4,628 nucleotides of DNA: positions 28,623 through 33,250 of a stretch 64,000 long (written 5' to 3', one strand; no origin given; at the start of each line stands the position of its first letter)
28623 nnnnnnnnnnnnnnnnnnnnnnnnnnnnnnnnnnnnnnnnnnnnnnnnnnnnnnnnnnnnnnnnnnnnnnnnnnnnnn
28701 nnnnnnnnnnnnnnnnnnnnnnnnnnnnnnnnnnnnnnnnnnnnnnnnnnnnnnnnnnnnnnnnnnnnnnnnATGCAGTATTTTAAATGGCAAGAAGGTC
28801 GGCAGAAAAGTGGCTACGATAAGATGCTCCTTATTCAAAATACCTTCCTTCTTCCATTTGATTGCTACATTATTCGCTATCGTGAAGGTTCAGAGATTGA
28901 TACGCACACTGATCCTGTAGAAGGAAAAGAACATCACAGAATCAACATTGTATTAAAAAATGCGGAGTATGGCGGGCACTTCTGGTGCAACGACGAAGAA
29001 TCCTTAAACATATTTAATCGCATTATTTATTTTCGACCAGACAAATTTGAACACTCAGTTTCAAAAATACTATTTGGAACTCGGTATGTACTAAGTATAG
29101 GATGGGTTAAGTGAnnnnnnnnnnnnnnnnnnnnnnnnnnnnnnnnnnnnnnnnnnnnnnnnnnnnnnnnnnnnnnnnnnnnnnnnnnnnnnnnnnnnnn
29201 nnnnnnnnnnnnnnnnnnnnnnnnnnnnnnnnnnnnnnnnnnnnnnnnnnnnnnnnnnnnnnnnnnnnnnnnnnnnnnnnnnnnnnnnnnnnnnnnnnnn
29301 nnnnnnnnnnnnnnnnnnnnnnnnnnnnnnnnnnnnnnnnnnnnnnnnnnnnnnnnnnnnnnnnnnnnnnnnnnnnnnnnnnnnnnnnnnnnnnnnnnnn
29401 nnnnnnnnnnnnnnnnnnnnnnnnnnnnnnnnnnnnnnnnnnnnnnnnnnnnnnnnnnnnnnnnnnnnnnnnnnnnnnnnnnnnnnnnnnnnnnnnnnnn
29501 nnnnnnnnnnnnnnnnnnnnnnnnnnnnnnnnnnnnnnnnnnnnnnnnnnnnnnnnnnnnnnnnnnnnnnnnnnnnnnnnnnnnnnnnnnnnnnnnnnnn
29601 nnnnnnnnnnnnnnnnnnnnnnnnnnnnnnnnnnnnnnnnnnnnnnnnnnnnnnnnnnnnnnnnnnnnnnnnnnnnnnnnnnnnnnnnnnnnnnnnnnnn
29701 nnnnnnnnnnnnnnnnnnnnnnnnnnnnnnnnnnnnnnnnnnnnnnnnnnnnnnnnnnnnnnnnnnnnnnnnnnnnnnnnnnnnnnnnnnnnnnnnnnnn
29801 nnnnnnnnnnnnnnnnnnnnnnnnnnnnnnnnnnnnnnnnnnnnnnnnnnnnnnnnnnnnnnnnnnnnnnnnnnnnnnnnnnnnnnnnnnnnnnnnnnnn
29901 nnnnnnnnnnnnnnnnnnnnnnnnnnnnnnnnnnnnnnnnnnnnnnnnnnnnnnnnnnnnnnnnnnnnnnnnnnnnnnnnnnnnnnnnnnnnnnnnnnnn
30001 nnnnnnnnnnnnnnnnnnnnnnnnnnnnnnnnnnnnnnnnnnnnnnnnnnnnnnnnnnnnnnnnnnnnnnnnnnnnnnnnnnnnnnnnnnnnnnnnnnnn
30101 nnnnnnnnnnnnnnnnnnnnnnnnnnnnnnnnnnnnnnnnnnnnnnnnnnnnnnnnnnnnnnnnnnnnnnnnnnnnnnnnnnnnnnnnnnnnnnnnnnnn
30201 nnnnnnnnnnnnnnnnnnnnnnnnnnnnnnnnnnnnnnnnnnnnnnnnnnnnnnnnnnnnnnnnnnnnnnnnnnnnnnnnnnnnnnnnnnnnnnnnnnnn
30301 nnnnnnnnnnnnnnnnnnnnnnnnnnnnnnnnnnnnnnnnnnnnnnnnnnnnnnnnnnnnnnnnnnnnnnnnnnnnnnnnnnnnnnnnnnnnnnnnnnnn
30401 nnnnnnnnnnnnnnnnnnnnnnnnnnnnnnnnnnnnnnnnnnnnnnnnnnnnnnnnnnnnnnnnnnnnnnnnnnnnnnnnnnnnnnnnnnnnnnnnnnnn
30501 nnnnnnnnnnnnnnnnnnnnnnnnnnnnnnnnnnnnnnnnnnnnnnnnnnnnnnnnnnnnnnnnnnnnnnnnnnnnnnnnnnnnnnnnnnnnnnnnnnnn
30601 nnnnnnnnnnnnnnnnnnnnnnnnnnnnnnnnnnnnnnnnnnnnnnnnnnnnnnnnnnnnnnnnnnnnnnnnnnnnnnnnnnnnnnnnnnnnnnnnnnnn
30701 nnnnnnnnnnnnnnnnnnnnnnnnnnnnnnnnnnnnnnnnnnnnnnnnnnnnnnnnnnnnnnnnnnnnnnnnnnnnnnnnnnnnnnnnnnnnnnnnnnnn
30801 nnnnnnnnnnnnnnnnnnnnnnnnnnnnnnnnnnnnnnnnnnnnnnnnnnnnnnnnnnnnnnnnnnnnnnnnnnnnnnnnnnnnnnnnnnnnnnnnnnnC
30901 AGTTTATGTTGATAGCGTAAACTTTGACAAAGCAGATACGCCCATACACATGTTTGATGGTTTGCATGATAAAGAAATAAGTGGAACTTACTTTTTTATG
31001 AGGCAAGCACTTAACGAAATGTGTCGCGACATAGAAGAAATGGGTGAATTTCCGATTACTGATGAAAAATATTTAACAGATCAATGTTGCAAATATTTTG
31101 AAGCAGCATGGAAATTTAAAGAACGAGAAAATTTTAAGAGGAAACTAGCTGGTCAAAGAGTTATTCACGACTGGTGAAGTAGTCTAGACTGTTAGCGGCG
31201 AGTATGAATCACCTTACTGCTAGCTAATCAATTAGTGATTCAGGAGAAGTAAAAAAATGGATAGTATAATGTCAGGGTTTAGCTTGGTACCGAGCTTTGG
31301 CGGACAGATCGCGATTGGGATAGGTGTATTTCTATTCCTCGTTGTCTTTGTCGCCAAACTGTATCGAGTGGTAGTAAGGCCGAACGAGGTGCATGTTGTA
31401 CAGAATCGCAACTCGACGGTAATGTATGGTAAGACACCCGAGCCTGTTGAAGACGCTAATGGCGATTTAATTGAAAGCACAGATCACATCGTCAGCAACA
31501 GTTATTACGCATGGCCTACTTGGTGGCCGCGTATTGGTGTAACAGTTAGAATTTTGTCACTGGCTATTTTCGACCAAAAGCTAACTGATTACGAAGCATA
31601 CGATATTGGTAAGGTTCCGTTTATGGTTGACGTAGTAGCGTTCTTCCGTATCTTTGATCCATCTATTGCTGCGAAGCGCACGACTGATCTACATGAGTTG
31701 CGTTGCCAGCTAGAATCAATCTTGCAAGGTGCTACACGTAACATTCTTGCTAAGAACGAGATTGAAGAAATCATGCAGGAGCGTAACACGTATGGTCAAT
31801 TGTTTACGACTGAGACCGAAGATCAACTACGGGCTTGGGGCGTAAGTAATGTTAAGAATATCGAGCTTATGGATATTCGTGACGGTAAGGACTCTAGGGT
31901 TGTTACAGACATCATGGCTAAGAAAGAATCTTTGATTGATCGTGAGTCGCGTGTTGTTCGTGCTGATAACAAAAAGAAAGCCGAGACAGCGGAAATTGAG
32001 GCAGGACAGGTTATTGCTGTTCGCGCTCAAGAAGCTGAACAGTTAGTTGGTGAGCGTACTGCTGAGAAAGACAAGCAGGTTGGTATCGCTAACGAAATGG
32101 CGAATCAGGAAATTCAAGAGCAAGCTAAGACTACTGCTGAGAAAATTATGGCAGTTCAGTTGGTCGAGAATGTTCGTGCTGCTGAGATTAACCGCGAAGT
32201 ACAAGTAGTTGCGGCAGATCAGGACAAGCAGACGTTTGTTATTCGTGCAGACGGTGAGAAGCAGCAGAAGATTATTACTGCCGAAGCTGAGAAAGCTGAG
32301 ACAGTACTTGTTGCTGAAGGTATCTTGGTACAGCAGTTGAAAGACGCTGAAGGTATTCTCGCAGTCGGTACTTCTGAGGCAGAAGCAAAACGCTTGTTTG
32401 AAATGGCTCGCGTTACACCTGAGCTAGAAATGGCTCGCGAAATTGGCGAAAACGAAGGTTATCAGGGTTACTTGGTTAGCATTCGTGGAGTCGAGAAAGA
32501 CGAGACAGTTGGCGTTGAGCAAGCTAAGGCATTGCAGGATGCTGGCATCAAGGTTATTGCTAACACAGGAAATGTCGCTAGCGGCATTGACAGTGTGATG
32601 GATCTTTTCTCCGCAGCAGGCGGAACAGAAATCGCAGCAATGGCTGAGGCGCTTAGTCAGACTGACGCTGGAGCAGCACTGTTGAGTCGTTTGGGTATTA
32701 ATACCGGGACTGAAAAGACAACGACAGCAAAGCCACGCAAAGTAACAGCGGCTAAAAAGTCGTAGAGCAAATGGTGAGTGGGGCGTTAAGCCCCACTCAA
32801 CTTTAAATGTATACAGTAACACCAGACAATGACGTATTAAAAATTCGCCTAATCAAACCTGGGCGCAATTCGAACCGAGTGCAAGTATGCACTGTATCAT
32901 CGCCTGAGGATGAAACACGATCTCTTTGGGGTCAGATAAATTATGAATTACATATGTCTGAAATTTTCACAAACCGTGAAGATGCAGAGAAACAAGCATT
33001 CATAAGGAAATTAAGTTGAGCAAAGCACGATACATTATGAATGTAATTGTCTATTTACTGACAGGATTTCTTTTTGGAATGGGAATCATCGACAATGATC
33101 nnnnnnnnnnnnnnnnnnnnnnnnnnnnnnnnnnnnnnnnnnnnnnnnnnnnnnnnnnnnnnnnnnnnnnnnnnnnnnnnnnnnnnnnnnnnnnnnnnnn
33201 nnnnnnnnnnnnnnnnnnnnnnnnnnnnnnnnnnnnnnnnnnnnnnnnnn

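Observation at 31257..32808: SPFH/flotillin-like membrane scaffold protein with coiled-coil tail and its own terminator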

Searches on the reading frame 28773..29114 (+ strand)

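Call 26: search_protein_families(library=pfam, proteins=[window:28773-29114:+], max_evalue=0.01)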
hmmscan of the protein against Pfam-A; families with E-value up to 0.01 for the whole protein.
window:28773-29114:+ (113 aa): 1 family
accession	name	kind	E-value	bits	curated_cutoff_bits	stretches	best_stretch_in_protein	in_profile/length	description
PF13640.12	2OG-FeII_Oxy_3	-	1.6e-05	26.2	27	1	33-108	3-94/98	2OG-Fe(II) oxygenase superfamily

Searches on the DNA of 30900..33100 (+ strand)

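Call 6: search_dna_similar(query=window:31257-32808:+, collection=phages, mode=near)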
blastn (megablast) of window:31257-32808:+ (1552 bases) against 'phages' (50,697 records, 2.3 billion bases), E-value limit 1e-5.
No match.

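Call 103: search_rna_families(source=window, start=30900, end=33100, threshold=evalue, max_evalue=1)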
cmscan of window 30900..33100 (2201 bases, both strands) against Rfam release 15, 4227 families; matches with E-value up to 1: 0.
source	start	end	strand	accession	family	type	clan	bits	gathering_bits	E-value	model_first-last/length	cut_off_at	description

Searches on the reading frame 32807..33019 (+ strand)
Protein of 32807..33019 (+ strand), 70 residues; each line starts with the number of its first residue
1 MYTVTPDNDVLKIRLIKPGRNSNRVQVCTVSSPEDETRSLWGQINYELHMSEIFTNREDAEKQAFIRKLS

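Call 26: search_protein_families(library=pfam, proteins=[window:32807-33019:+], max_evalue=0.01)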
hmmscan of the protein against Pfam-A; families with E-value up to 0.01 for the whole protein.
window:32807-33019:+ (70 aa): 0 families
